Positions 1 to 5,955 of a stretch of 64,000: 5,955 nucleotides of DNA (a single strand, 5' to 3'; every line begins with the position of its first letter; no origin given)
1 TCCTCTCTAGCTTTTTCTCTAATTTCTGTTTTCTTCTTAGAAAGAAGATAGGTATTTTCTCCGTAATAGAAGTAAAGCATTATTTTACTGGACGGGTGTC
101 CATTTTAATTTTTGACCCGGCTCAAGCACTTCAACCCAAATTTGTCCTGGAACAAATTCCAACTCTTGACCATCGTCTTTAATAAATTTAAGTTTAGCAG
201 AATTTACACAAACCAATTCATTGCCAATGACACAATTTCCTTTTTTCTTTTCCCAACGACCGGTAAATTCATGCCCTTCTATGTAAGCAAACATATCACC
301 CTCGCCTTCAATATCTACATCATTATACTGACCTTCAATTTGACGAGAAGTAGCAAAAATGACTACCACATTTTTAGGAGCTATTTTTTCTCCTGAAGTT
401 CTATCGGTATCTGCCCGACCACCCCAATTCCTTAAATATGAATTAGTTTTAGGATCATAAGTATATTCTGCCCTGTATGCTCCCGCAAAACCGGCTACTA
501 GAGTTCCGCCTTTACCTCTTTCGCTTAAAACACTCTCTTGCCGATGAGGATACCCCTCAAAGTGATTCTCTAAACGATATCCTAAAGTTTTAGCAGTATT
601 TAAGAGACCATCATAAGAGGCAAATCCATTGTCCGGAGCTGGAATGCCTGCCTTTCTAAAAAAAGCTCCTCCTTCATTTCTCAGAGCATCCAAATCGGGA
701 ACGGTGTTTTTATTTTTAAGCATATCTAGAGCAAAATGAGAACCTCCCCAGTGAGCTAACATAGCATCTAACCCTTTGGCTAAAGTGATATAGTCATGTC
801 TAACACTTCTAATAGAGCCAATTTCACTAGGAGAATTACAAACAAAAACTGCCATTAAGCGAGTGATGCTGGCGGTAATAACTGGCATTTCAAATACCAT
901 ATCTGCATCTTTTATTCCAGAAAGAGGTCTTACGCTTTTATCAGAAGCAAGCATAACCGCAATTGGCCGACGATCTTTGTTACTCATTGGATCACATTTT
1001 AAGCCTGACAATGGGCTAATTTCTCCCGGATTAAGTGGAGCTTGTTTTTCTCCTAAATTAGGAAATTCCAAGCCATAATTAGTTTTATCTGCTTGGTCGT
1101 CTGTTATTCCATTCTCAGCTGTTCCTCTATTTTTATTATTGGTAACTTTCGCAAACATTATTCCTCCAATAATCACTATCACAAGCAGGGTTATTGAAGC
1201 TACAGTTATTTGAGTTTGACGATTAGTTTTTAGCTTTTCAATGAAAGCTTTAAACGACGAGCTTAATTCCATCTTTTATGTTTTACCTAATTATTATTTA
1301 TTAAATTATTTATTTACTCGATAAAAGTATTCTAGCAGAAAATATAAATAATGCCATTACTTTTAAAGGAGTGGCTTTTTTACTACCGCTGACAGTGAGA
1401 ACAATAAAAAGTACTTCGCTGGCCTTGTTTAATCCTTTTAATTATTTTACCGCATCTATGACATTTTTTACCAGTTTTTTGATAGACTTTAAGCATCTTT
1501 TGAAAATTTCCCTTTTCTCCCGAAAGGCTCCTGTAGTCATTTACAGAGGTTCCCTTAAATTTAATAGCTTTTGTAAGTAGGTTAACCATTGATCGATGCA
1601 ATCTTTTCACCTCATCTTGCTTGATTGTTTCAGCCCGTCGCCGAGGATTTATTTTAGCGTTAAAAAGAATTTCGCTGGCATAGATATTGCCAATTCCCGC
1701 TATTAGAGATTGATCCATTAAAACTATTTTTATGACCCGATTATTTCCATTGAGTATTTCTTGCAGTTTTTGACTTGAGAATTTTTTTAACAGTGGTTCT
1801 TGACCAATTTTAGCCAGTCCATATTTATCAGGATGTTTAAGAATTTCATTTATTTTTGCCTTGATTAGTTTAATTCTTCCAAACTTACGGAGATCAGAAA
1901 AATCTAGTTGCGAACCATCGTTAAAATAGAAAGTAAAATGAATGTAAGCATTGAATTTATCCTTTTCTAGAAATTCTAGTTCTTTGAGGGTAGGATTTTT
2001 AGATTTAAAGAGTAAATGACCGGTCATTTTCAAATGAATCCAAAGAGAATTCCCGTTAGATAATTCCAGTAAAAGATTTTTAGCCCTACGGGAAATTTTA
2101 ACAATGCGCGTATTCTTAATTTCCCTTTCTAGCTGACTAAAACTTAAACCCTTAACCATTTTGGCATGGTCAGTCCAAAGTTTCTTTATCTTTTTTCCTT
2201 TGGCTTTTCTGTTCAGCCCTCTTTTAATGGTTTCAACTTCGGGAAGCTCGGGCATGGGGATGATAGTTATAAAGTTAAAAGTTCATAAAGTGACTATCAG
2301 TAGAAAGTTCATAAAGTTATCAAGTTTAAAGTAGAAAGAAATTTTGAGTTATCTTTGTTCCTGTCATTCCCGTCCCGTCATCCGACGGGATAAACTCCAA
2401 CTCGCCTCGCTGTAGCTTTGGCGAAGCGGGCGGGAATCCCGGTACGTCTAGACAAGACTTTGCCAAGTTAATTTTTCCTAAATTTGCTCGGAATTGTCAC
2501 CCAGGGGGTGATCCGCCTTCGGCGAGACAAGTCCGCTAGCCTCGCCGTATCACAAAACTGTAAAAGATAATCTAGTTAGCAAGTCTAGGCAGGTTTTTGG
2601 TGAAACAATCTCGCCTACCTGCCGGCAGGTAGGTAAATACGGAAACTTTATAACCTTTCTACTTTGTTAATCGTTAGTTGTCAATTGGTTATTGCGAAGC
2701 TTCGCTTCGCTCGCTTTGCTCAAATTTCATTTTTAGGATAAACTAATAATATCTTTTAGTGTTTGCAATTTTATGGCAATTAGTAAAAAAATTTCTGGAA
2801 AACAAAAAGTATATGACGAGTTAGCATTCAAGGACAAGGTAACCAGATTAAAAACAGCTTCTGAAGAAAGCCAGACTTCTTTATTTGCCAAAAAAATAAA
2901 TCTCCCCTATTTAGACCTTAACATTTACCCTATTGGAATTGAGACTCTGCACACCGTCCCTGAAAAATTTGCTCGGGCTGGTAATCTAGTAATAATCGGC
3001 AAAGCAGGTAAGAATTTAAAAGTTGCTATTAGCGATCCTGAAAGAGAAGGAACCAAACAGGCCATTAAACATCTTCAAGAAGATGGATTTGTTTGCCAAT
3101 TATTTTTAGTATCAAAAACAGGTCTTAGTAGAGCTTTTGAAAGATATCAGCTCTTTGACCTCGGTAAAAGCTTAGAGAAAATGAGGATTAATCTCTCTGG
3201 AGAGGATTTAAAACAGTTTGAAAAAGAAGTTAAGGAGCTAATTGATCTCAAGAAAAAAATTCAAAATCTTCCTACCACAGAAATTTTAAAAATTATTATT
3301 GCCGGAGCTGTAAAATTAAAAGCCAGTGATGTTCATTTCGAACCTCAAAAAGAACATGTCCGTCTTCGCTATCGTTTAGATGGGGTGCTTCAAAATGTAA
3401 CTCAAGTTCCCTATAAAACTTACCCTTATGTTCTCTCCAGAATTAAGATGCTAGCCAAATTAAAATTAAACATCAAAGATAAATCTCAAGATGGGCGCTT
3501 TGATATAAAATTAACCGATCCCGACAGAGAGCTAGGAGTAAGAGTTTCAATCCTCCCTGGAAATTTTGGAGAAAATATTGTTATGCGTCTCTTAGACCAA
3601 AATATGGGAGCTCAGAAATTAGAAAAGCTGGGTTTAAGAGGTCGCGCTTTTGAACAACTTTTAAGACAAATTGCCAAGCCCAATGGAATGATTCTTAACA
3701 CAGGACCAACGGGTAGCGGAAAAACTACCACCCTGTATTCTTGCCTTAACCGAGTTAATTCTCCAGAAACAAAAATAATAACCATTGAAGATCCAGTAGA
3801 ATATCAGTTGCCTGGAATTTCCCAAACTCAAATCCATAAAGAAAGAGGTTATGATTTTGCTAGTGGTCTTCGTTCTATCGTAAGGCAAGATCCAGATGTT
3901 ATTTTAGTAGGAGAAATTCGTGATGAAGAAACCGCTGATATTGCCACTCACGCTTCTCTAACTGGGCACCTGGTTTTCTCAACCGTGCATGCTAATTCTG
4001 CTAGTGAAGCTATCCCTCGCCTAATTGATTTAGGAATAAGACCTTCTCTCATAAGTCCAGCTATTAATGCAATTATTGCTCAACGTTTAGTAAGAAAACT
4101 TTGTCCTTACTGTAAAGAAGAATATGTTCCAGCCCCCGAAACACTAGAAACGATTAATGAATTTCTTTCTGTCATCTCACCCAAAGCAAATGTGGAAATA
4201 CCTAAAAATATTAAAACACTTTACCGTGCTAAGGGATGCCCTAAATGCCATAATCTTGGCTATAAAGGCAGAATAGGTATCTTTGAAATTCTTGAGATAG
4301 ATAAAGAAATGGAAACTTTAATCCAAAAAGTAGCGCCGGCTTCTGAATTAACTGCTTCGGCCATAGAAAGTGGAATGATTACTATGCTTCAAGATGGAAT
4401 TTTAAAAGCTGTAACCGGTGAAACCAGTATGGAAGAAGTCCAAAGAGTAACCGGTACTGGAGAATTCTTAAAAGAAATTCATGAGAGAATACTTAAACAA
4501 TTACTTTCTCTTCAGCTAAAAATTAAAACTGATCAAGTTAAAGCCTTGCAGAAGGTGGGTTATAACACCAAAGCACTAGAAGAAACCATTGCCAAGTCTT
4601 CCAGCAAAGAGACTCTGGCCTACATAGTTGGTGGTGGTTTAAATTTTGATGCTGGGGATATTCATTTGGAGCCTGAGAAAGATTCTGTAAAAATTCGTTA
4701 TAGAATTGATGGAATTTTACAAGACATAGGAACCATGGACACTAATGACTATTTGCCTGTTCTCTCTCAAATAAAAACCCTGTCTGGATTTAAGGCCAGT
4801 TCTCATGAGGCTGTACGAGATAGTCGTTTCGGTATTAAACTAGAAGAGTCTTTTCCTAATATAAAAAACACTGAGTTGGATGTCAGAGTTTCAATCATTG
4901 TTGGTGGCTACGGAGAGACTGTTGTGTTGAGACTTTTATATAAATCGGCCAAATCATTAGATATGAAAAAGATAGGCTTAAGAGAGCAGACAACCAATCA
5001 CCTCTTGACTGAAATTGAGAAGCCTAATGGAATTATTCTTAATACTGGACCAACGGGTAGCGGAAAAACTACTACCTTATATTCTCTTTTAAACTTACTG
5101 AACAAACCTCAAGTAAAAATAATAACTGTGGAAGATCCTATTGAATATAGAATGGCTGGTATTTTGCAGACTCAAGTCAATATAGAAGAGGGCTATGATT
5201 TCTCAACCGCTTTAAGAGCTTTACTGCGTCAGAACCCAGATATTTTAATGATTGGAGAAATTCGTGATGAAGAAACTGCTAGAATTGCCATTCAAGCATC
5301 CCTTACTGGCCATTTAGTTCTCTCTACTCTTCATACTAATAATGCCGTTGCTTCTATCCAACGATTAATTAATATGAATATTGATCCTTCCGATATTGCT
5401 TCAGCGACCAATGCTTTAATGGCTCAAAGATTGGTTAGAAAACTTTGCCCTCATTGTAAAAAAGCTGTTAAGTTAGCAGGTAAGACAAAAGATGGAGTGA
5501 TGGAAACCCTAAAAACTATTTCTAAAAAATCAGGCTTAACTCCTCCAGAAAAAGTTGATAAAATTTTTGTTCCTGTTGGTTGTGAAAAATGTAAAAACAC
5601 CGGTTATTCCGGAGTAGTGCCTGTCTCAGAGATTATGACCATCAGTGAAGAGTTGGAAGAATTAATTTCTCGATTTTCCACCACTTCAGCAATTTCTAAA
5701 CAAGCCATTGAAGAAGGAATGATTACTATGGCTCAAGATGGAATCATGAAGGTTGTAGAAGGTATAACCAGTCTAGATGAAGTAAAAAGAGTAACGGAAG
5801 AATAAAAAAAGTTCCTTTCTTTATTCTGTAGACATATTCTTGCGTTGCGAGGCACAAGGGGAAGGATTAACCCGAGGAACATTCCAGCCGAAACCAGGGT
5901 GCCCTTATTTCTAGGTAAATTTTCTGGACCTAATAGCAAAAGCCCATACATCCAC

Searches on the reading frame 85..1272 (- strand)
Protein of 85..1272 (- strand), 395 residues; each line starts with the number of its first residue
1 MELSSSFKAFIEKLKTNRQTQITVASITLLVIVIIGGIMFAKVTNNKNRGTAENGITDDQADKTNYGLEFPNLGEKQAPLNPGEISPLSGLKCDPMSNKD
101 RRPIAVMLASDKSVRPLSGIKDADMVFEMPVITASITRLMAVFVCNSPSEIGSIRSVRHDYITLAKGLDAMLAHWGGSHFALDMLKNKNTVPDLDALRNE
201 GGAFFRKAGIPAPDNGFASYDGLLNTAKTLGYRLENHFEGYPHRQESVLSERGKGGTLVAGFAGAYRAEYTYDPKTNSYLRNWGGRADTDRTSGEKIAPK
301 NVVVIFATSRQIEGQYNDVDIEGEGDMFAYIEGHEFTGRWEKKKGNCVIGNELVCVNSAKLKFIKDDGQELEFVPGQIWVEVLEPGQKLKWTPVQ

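Call 7: search_protein_families(library=pfam, proteins=[window:85-1272:-], max_evalue=0.001)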
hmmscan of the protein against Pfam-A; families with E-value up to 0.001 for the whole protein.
window:85-1272:- (395 aa): 2 families
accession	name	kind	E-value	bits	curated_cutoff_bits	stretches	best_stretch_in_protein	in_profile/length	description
PF11258.13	DUF3048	-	7.2e-36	124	25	1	95-233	8-148/148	Protein of unknown function (DUF3048) N-terminal domain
PF17479.7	DUF3048_C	-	1.7e-18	67.5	25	1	263-380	6-114/114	Protein of unknown function (DUF3048) C-terminal domain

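Call 37: find_encoding_contigs(protein=window:85-1272:-, flank=10000, max_places=2)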
Protein window:85-1272:- (395 aa): 1 contig read that carries it; 1 place shown.
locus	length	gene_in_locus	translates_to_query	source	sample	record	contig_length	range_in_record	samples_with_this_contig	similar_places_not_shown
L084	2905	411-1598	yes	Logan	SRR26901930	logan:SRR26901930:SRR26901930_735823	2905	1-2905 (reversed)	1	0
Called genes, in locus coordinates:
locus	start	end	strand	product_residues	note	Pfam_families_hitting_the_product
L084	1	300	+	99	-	?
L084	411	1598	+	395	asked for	PF11258:DUF3048, PF17479:DUF3048_C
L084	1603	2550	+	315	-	PF06144:DNA_pol3_delta, PF21694:DNA_pol3_delta_C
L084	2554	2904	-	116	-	PF01649:Ribosomal_S20p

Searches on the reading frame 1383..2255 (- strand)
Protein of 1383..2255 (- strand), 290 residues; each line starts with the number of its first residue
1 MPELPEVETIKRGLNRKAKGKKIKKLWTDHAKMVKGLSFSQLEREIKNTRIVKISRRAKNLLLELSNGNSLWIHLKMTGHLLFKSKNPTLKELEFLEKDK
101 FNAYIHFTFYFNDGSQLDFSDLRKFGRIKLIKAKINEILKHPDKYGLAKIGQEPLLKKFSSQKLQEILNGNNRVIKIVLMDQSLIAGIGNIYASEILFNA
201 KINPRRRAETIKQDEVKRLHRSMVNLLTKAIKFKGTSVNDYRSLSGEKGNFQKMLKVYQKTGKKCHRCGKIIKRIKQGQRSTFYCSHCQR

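Call 7: search_protein_families(library=pfam, proteins=[window:1383-2255:-], max_evalue=0.001)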
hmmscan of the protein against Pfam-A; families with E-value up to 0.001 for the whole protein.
window:1383-2255:- (290 aa): 4 families
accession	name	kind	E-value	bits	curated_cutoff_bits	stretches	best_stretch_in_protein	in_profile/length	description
PF01149.29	Fapy_DNA_glyco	-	4.4e-31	108.4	25.5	1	1-128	1-117/117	Formamidopyrimidine-DNA glycosylase N-terminal domain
PF06831.19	H2TH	-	3.8e-28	97.8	34.7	1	150-239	1-90/93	Formamidopyrimidine-DNA glycosylase H2TH domain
PF06827.20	zf-FPG_IleRS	-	1.1e-10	41.6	21.3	1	262-289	1-28/30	Zinc finger found in FPG and IleRS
PF05833.16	NFACT_N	-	3.6e-05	23.2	31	1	157-237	171-252/456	NFACT N-terminal and middle domains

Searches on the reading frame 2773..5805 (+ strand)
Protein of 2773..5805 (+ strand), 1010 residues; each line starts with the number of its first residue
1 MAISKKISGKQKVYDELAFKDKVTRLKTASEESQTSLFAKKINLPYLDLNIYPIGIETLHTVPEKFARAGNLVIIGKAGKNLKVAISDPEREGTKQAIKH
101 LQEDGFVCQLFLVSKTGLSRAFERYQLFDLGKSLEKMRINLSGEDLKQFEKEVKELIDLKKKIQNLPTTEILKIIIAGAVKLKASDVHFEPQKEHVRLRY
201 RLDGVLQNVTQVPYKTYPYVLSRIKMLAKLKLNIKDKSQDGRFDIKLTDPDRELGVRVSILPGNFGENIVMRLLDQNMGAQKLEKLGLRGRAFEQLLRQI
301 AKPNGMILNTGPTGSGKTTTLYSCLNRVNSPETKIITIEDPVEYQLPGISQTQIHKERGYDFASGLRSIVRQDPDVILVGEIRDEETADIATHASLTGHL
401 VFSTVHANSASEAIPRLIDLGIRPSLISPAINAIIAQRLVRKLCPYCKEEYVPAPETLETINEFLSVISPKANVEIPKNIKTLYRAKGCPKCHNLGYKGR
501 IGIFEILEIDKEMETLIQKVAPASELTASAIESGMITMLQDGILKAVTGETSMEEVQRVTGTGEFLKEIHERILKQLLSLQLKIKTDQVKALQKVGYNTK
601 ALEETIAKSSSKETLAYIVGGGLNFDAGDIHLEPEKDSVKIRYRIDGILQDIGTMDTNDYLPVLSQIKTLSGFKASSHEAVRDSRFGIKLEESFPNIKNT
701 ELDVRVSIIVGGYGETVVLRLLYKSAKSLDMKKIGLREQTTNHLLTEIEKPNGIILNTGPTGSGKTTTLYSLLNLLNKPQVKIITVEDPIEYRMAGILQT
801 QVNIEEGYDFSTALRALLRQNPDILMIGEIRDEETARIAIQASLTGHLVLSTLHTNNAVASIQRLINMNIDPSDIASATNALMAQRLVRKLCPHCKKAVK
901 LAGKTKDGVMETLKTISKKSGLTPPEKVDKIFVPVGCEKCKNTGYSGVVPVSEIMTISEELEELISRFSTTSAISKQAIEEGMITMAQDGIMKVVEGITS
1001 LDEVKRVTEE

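Call 7: search_protein_families(library=pfam, proteins=[window:2773-5805:+], max_evalue=0.001)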
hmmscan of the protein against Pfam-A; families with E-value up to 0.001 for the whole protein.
window:2773-5805:+ (1010 aa): 17 families
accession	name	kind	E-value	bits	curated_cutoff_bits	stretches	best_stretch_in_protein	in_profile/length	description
PF00437.27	T2SSE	-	1.4e-227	754.9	24.9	2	167-558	7-370/370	Type II/IV secretion system protein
PF05157.20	MshEN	-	3.5e-09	37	23.1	1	43-127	2-85/90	MshEN domain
PF13401.12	AAA_22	-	1.9e-08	35.1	27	0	751-787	4-40/130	AAA domain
PF12775.13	AAA_7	-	2.1e-07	31.1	25.8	0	294-338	23-67/181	P-loop containing dynein motor region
PF25199.1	nSTAND_NTPase5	-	3.2e-07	30.7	34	0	739-795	27-85/145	Novel STAND NTPase 5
PF13191.12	AAA_16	-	1.3e-06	29.5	32.6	0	737-798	5-64/167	AAA ATPase domain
PF13173.12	AAA_14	-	1.9e-06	28.3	27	0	753-839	3-80/129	AAA domain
PF20720.3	nSTAND3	-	2.6e-06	27.6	27.2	0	750-789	15-54/155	Novel STAND NTPase 3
PF13555.12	AAA_29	-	8.1e-06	25.9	27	0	751-778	21-48/61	P-loop containing region of AAA domain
PF04851.21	ResIII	-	9e-06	26.1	22.5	0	739-786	10-59/164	Type III restriction enzyme, res subunit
PF00005.33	ABC_tran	-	3.8e-05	24.8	25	0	758-792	17-51/137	ABC transporter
PF02492.25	cobW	-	5.1e-05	23.4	20.7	0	757-785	5-34/180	CobW/HypB/UreG, nucleotide-binding domain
PF00004.35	AAA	-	7.6e-05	23.6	21.2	0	756-830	2-66/131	ATPase family associated with various cellular activities (AAA)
PF00448.28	SRP54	-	0.00012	22.2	22.7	0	754-804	3-52/196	SRP54-type protein, GTPase domain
PF13604.12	AAA_30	-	0.00016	22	27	0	749-784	15-50/191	AAA domain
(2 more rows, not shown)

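Call 66: search_protein_families(library=ncbifam, proteins=[window:2773-5805:+], max_evalue=0.001)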
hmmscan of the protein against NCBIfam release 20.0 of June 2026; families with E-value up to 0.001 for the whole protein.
window:2773-5805:+ (1010 aa): 30 families (the best 25 are shown)
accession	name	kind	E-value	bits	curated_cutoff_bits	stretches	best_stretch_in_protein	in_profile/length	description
TIGR02538.1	type_IV_pilB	equivalog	3.3e-268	890.9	675.65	2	17-560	29-562/564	type IV-A pilus assembly ATPase PilB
TIGR02533.1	type_II_gspE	equivalog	4e-268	889.9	630.25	2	60-560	2-486/486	type II secretion system ATPase GspE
NF053534.1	T4PilAsmATPsTfpB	equivalog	4.3e-229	761.7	850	2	19-560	53-582/584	type IV pilus assembly ATPase TfpB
NF007755.0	PRK10436.1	equivalog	4.9e-226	750.8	617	2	146-562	63-461/465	type II secretion system protein GspE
NF041000.1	ATPase_ComGA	equivalog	1.5e-141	470.1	300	2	175-441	3-266/267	competence type IV pilus ATPase ComGA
TIGR01420.1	pilT_fam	subfamily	5e-100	335.1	319.1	2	173-442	3-270/343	PilT/PilU family type 4a pilus ATPase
TIGR02525.1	plasmid_TraJ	equivalog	4.2e-55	187.2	368.3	2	269-420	120-272/372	plasmid transfer ATPase TraJ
TIGR02524.1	dot_icm_DotB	equivalog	3.3e-41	141.7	463.3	2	295-498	125-339/358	Dot/Icm type IV secretion system ATPase DotB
NF058587.1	archaellum_moto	equivalog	3.2e-39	135.1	550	2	755-885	278-414/527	archaellum flagellar ATPase motor FlaI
TIGR02782.1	TrbB_P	equivalog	3.3e-30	105.4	304.55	2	296-420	128-255/303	P-type conjugative transfer ATPase TrbB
TIGR03819.1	heli_sec_ATPase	hypoth_equivalog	7.9e-30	104.2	373.15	2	266-437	139-317/340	TadA family conjugal transfer-associated ATPase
TIGR02788.1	VirB11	equivalog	1.5e-29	103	249.95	2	290-420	130-265/308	P-type DNA transfer ATPase VirB11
NF010469.0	PRK13894.1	subfamily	1.6e-27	96.7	508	2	294-434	139-281/320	conjugal transfer ATPase TrbB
NF010407.0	PRK13833.1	subfamily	1.6e-24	87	499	2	302-421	142-263/323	conjugal transfer protein TrbB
NF053672.1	bindosome_BasE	exception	3.8e-23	82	1000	2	757-866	275-389/512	bindosome assembly system ATPase subunit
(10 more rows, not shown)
